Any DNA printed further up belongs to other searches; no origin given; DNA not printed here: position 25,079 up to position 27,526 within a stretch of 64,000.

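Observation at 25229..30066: A sodium:solute symporter operon encodes two proteins built from 2 and 4 tandem SnoaL/ester-cyclase-like domains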

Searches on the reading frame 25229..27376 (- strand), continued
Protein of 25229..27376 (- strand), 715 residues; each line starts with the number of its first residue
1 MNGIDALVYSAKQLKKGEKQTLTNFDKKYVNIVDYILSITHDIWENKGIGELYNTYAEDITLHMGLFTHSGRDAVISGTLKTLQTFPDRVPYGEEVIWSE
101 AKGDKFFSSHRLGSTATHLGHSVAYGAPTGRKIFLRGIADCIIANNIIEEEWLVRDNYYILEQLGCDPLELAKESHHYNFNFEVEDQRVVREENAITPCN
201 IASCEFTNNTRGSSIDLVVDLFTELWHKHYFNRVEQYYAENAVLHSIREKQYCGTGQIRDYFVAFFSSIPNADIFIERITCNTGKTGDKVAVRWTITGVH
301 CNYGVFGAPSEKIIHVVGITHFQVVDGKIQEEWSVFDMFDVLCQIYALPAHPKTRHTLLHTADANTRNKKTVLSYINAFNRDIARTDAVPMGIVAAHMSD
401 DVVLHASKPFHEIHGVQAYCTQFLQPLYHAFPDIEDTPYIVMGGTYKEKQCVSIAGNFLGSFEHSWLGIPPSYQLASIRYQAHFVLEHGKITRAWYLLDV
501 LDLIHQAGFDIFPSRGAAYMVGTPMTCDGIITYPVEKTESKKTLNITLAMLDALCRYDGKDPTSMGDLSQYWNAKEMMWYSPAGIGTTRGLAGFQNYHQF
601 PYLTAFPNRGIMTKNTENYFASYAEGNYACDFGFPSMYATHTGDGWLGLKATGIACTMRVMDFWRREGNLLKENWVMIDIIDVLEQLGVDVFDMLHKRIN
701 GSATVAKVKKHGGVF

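Call 35: search_protein_families(library=pfam, proteins=[L048:6405-7430:+, L038:17851-19074:+, L052:11008-12291:+, L073:3609-4646:+, L070:4853-6346:+, L040:4905-6233:+, L041:7167-8174:+, L040:13209-14426:+, L054:18440-19675:+, L052:8104-9375:+], max_evalue=0.001)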
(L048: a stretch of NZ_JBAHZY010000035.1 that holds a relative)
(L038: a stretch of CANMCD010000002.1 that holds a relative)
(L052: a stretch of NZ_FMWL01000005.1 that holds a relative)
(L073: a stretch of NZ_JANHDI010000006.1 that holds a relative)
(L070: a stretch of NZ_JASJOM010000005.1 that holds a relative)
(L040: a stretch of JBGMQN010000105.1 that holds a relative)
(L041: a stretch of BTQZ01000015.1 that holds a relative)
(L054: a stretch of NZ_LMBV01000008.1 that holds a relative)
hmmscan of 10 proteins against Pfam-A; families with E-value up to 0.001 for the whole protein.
L048:6405-7430:+ (341 aa): 3 families
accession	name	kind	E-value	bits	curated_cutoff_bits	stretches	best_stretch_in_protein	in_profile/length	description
PF13377.12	Peripla_BP_3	-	1.3e-26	94.1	26.5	1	177-337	2-167/167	Periplasmic binding protein-like domain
PF00532.27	Peripla_BP_1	-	1.7e-18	67.6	22.2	1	75-317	11-262/281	Periplasmic binding proteins and sugar binding domain of LacI family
PF00356.27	LacI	-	3.1e-15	56.1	27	1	4-49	1-46/46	Bacterial regulatory proteins, lacI family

L038:17851-19074:+ (407 aa): 2 families
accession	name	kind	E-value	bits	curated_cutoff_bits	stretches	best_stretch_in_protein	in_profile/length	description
PF00480.26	ROK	-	3.8e-40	138.7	22.9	1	93-367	2-260/294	ROK family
PF13412.12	HTH_24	-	5.1e-06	26.4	21.9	1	26-66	8-47/48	Winged helix-turn-helix DNA-binding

L052:11008-12291:+ (427 aa): 3 families
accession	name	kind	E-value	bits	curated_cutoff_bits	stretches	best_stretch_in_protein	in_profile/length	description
PF07690.21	MFS_1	-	3.9e-39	135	33.4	2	37-275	2-235/347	Major Facilitator Superfamily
PF00083.30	Sugar_tr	-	3.6e-15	56.2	22.3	1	68-423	46-443/452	Sugar (and other) transporter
PF12832.13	MFS_1_like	-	2e-06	27.6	25.2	1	254-340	12-98/373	MFS_1 like family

L073:3609-4646:+ (345 aa): 4 families
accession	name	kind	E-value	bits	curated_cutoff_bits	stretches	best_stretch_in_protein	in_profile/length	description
PF00005.33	ABC_tran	-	1.2e-36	126.8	25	1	19-162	1-136/137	ABC transporter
PF08402.16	TOBE_2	-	1.5e-11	44.7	21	1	275-339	2-70/76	TOBE domain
PF02463.25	SMC_N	-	0.00012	22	40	0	29-49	24-44/220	RecF/RecN/SMC N terminal domain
PF17850.7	CysA_C_terminal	-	0.00038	21.4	29.7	0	247-283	8-43/43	CysA C-terminal regulatory domain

L070:4853-6346:+ (497 aa): 2 families
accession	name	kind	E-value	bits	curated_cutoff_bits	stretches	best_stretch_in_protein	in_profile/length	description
PF00171.27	Aldedh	-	4.2e-157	523.8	23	1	38-491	3-459/461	Aldehyde dehydrogenase family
PF05893.19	LuxC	-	3e-05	23.5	21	1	141-317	67-243/401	Acyl-CoA reductase (LuxC)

L040:4905-6233:+ (442 aa): 2 families
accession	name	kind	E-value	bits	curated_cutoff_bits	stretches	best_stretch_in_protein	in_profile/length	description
PF01547.30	SBP_bac_1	-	1.4e-20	75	26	1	77-343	23-292/307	Bacterial extracellular solute-binding protein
PF13416.11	SBP_bac_8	-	7.4e-14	52.6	27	1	77-341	10-232/279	Bacterial extracellular solute-binding protein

L041:7167-8174:+ (335 aa): 1 family
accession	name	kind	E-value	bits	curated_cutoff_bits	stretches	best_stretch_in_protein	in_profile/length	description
PF00528.27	BPD_transp_1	-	7.6e-08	32.7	26.4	1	160-328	15-182/184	Binding-protein-dependent transport system inner membrane component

L040:13209-14426:+ (405 aa): 3 families
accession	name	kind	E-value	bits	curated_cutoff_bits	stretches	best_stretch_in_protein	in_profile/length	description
PF25137.1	ADH_Fe_C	-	2.3e-57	194.3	27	1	209-403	1-193/194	Fe-containing alcohol dehydrogenase family, C-terminal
PF00465.25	Fe-ADH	-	3.2e-54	183.5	31.3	1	30-198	2-168/168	Iron-containing alcohol dehydrogenase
PF13685.12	Fe-ADH_2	-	1.4e-11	45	28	1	33-129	1-95/149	Iron-containing alcohol dehydrogenase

L054:18440-19675:+ (411 aa): 2 families
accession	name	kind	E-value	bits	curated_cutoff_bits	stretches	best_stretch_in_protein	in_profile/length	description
PF07690.21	MFS_1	-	2.7e-42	145.4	33.4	2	20-225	2-219/347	Major Facilitator Superfamily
PF12832.13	MFS_1_like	-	7.4e-18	65.2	25.2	1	24-371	9-372/373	MFS_1 like family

L052:8104-9375:+ (423 aa): 7 families
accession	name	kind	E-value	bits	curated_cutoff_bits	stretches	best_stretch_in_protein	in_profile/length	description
PF13424.12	TPR_12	-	1.6e-10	41.5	30.1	1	215-279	5-74/77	Tetratricopeptide repeat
PF07719.23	TPR_2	-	4.3e-07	30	27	0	216-243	4-31/34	Tetratricopeptide repeat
PF13181.12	TPR_8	-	3.4e-06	27.2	25.7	0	214-241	2-29/34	Tetratricopeptide repeat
PF00515.34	TPR_1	-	1.2e-05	25.3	27.8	0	216-241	4-29/34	Tetratricopeptide repeat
PF13374.12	TPR_10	-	3.5e-05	24.1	27.5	0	140-159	9-28/42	Tetratricopeptide repeat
PF13428.12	TPR_14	-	4.4e-05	24.2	23.5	0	252-290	3-40/44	Tetratricopeptide repeat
PF13174.12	TPR_6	-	0.00057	20.8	26.3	0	255-274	5-24/33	Tetratricopeptide repeat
